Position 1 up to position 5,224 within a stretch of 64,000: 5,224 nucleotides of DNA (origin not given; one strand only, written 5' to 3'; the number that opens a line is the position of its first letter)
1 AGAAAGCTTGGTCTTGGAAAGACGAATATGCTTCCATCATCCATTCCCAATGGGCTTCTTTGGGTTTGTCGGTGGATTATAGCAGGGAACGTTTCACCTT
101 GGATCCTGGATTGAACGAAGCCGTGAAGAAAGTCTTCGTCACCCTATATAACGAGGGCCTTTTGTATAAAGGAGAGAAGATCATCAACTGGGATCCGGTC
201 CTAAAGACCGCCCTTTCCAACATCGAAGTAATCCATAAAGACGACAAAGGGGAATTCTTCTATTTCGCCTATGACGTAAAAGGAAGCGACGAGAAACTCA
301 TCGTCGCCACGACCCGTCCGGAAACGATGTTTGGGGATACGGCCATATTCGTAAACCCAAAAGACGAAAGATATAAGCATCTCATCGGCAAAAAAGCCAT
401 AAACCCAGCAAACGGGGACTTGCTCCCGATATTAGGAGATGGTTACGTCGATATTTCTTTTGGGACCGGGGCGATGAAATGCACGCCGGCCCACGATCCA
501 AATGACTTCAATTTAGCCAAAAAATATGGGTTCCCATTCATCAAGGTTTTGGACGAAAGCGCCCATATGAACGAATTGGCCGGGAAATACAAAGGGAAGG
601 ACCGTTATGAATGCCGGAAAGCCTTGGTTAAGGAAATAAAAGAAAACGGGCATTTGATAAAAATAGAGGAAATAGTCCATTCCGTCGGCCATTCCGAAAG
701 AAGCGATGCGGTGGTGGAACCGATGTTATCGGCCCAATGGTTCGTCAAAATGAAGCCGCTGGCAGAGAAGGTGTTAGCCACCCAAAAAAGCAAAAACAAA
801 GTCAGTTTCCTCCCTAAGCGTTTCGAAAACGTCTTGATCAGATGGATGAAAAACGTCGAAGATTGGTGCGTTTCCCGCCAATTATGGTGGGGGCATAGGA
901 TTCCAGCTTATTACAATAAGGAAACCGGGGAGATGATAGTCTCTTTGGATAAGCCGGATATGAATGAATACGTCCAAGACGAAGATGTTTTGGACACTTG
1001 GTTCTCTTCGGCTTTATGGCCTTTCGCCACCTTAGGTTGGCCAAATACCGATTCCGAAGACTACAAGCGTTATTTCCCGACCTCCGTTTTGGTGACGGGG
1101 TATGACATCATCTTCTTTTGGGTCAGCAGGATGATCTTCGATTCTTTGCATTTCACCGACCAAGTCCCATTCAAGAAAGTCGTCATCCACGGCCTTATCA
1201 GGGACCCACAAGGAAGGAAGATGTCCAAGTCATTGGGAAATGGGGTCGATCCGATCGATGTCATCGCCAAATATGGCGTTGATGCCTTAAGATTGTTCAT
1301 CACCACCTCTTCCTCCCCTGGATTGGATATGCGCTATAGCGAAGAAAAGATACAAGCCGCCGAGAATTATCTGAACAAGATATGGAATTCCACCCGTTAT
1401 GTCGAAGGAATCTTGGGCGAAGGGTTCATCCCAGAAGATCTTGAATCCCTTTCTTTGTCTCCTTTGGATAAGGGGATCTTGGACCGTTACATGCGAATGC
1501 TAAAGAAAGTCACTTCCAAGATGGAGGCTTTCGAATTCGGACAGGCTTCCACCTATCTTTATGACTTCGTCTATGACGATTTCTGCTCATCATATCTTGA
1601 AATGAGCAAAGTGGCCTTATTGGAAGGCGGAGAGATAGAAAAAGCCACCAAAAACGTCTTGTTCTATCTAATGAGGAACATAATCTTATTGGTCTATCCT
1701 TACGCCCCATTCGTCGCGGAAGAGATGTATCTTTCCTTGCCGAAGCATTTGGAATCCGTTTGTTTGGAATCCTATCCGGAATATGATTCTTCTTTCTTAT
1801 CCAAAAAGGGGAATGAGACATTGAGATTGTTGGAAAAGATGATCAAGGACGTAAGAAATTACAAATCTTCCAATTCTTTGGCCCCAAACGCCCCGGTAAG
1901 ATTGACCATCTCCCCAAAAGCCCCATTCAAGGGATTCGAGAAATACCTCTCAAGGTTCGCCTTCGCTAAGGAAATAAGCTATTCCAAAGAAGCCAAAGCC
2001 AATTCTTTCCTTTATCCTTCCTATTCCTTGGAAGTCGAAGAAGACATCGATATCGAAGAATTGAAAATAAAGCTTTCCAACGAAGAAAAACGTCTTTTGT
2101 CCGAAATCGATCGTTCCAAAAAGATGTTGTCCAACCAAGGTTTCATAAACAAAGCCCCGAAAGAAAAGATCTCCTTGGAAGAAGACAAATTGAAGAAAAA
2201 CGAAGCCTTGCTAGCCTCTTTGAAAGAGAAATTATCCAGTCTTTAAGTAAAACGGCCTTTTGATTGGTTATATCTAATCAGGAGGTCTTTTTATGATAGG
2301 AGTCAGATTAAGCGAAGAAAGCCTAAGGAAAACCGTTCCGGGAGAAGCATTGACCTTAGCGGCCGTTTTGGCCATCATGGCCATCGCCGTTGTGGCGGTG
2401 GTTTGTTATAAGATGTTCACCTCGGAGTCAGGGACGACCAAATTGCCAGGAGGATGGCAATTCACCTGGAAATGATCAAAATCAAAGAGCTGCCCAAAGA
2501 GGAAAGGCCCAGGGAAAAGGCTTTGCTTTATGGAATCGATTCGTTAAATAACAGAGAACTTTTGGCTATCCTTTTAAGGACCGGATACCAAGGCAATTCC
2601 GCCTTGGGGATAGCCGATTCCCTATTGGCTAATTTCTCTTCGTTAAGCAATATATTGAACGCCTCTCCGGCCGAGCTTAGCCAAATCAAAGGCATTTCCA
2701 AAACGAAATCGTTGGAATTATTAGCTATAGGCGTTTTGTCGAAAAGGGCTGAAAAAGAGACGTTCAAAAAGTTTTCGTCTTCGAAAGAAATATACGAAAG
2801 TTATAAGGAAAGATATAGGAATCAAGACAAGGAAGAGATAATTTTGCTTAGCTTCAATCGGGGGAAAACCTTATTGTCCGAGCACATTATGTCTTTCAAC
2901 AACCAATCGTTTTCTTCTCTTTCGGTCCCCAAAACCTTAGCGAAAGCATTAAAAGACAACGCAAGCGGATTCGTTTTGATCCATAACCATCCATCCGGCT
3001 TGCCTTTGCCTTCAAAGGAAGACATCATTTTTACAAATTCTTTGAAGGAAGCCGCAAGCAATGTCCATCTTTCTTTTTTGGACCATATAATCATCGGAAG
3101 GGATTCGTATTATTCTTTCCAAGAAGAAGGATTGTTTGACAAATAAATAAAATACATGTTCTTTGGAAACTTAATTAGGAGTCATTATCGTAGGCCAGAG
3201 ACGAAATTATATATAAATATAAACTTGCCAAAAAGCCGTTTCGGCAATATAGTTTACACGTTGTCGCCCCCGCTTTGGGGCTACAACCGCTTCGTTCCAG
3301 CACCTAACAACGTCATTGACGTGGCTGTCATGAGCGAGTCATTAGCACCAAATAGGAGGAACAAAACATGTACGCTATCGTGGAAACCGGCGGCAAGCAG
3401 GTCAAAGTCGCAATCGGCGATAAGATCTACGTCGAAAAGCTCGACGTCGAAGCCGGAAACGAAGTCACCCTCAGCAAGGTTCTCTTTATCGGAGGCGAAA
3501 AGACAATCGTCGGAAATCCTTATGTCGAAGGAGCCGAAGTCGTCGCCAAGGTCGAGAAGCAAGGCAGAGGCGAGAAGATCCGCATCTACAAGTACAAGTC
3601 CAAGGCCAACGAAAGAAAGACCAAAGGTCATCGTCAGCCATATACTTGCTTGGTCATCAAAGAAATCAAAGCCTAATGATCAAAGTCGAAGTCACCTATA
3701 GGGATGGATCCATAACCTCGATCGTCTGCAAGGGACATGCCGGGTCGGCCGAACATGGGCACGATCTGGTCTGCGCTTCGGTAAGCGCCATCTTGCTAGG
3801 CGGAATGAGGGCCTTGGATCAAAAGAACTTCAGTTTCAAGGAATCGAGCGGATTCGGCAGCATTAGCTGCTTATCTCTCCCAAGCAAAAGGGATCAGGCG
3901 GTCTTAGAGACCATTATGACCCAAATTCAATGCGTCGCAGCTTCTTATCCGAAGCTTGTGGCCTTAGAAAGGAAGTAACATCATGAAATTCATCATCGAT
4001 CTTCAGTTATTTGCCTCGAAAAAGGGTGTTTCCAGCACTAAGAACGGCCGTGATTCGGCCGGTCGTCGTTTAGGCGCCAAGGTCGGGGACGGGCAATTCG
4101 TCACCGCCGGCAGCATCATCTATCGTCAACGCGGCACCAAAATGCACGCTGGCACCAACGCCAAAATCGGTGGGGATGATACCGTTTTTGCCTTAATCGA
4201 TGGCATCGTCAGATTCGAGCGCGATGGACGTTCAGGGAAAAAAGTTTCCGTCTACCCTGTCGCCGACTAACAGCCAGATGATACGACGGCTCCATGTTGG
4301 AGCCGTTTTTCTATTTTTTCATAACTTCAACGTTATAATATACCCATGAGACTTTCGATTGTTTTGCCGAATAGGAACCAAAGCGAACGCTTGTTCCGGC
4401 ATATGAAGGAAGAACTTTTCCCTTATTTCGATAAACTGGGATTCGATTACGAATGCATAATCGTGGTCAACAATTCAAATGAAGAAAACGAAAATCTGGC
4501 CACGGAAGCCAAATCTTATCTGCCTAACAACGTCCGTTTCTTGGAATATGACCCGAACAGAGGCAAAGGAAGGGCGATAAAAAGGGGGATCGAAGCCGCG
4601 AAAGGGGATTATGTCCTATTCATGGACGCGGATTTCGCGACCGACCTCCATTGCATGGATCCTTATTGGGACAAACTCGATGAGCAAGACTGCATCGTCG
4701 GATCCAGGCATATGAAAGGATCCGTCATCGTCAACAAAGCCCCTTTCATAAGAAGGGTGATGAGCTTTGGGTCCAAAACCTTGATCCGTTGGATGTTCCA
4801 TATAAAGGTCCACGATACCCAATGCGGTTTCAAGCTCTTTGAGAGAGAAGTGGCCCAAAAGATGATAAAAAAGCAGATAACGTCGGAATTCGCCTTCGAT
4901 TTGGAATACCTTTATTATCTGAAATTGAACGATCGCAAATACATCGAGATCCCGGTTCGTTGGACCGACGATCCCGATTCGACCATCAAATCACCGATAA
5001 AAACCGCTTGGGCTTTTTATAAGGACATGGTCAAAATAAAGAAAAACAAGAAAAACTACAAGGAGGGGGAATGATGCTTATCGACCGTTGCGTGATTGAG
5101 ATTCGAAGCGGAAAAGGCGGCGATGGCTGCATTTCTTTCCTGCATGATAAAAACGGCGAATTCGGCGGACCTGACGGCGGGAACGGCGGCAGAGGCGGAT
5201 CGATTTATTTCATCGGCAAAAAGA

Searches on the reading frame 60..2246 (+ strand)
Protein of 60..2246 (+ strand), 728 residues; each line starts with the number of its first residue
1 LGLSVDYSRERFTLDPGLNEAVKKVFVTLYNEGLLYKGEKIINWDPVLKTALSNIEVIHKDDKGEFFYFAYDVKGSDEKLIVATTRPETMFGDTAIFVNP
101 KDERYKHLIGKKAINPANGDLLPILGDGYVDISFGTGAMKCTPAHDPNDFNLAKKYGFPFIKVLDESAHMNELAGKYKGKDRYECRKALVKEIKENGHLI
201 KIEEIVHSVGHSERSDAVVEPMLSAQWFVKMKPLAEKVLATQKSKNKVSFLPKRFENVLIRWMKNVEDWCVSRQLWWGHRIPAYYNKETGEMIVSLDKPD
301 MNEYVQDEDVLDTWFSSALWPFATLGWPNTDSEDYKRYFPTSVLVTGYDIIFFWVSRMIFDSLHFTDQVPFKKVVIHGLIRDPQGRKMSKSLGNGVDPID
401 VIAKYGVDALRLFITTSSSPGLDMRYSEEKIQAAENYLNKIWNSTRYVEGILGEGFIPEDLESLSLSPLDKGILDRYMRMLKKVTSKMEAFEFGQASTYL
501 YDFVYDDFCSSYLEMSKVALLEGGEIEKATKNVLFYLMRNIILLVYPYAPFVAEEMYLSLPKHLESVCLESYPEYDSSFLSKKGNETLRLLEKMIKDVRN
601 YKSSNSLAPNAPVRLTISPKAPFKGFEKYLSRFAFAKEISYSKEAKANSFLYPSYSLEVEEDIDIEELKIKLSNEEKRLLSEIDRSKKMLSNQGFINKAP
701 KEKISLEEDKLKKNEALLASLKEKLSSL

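Call 19: search_protein_families(library=pfam, max_evalue=0.001, proteins=[window:60-2246:+])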
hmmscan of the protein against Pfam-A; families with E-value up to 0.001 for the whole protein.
window:60-2246:+ (728 aa): 6 families
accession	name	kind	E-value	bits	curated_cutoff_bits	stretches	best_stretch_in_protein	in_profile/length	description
PF00133.28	tRNA-synt_1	-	1.7e-102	343.8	22.7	2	300-425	288-412/414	tRNA synthetases class I (I, L, M and V)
PF08264.19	Anticodon_1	-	6.5e-30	104.4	25.1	1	470-616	1-147/148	Anticodon-binding domain of tRNA ligase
PF09334.17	tRNA-synt_1g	-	3.5e-17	62.7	20.1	1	188-436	147-376/391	tRNA synthetases class I (M)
PF13603.12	tRNA-synt_1_2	-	1.1e-14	54.8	25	1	109-172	85-148/185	Leucyl-tRNA synthetase, editing domain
PF10458.14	Val_tRNA-synt_C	-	3.8e-09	37.1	25.9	1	664-728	1-65/66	Valyl tRNA synthetase tRNA binding arm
PF01406.26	tRNA-synt_1e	-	0.0002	21.3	27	1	347-435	214-300/301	tRNA synthetases class I (C) catalytic domain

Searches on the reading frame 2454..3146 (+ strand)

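Call 19: search_protein_families(library=pfam, max_evalue=0.001, proteins=[window:2454-3146:+])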
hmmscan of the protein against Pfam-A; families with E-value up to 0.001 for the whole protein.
window:2454-3146:+ (230 aa): 3 families
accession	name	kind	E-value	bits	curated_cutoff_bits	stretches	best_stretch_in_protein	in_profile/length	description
PF04002.20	RadC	-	3e-30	105.1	22.1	1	108-227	2-121/121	RadC-like JAB domain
PF20582.4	UPF0758_N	-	3.5e-24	85.1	27.1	1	10-86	1-76/77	UPF0758 N-terminal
PF14520.12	HHH_5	-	0.00025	21.9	27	1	54-85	15-47/57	Helix-hairpin-helix domain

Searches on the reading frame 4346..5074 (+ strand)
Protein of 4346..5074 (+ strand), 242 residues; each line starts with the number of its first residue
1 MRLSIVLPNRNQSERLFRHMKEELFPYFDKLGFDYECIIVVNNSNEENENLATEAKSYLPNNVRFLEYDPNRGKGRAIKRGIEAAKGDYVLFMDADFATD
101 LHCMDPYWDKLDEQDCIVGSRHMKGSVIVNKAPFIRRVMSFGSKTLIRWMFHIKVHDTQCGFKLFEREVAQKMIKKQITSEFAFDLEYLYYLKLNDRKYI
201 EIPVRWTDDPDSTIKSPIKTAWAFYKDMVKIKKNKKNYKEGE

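Call 19: search_protein_families(library=pfam, max_evalue=0.001, proteins=[window:4346-5074:+])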
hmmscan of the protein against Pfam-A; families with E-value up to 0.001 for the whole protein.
window:4346-5074:+ (242 aa): 3 families
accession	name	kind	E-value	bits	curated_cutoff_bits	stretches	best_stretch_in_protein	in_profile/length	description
PF00535.33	Glycos_transf_2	-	2.1e-18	67.2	23.3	1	31-172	24-166/168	Glycosyl transferase family 2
PF13641.12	Glyco_tranf_2_3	-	4.5e-06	27.3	27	1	35-98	31-98/230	Glycosyltransferase like family 2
PF10111.15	Glyco_tranf_2_2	-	0.00048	20.1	27.3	1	34-97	29-92/276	Glycosyltransferase like family 2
